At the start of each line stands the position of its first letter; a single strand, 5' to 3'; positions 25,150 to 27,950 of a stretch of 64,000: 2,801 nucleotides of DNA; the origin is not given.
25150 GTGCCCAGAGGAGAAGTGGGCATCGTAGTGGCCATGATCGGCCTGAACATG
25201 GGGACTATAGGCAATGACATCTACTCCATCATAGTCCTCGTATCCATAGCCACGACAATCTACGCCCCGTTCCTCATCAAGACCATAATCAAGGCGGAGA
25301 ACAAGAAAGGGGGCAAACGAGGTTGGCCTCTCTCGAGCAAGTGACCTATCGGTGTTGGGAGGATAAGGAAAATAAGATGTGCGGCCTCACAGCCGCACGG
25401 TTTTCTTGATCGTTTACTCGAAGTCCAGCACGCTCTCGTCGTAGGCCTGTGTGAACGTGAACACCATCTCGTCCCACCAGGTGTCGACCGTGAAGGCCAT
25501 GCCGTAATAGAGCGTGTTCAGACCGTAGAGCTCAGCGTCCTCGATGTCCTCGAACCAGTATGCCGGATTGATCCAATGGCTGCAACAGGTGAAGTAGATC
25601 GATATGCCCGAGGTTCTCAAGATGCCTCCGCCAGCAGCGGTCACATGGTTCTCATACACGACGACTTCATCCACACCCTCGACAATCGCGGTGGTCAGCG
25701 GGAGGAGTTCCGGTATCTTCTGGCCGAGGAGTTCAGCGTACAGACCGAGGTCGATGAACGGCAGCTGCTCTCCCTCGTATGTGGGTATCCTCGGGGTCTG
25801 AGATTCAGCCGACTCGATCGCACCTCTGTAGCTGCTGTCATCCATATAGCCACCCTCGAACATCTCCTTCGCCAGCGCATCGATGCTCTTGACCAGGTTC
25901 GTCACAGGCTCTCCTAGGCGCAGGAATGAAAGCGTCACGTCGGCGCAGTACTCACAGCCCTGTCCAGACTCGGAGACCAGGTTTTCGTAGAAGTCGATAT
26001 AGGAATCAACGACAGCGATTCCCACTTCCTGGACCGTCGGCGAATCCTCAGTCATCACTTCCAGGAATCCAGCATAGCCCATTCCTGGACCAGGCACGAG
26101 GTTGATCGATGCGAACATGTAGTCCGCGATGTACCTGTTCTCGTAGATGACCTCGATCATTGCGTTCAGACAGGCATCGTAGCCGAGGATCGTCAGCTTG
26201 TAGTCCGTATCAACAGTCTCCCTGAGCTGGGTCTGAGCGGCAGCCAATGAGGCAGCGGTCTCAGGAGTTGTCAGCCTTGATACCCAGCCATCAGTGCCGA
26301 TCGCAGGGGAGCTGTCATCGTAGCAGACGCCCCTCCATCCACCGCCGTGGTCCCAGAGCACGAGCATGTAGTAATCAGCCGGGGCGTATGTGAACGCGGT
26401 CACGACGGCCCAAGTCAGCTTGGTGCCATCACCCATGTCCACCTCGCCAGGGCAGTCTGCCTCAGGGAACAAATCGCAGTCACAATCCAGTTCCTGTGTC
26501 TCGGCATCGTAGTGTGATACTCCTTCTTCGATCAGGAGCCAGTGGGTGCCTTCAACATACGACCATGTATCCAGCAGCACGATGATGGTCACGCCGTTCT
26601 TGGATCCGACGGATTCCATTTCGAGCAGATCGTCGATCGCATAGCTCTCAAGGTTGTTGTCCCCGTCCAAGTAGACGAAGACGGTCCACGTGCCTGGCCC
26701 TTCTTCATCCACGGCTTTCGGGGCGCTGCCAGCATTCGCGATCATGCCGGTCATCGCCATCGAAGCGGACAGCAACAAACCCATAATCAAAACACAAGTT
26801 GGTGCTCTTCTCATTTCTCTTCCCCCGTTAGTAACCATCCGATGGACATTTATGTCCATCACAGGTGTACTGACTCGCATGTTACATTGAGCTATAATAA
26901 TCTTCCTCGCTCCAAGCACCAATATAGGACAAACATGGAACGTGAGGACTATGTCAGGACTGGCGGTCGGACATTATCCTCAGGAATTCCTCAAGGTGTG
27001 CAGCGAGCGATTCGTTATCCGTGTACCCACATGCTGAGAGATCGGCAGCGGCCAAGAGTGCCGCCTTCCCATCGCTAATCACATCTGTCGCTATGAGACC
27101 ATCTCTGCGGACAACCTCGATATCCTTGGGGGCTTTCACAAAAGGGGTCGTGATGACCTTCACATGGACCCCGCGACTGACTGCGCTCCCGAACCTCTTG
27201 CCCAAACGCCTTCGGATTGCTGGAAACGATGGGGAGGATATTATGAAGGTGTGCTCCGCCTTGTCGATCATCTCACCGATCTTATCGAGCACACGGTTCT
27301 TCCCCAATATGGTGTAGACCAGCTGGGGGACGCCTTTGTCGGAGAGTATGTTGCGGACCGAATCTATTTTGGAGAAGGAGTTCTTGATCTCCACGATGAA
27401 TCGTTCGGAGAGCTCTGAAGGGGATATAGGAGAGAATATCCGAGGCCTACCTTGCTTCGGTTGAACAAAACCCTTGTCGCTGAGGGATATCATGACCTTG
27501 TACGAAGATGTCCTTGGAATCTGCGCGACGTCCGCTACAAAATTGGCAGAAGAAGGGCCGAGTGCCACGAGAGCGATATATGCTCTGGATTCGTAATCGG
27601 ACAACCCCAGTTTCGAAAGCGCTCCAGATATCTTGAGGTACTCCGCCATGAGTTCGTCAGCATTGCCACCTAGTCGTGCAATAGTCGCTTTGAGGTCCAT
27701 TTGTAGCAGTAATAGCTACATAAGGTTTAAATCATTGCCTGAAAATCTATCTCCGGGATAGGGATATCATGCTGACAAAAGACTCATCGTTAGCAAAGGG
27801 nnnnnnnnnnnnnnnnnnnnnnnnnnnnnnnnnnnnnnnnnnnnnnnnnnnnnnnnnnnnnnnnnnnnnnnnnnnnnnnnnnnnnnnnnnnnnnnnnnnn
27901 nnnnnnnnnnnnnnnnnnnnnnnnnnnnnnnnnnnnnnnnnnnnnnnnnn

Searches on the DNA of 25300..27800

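Call 63: search_rna_families(source=window, start=25300, end=27800, threshold=evalue, max_evalue=1)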
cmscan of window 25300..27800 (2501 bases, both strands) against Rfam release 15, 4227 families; matches with E-value up to 1: 0.
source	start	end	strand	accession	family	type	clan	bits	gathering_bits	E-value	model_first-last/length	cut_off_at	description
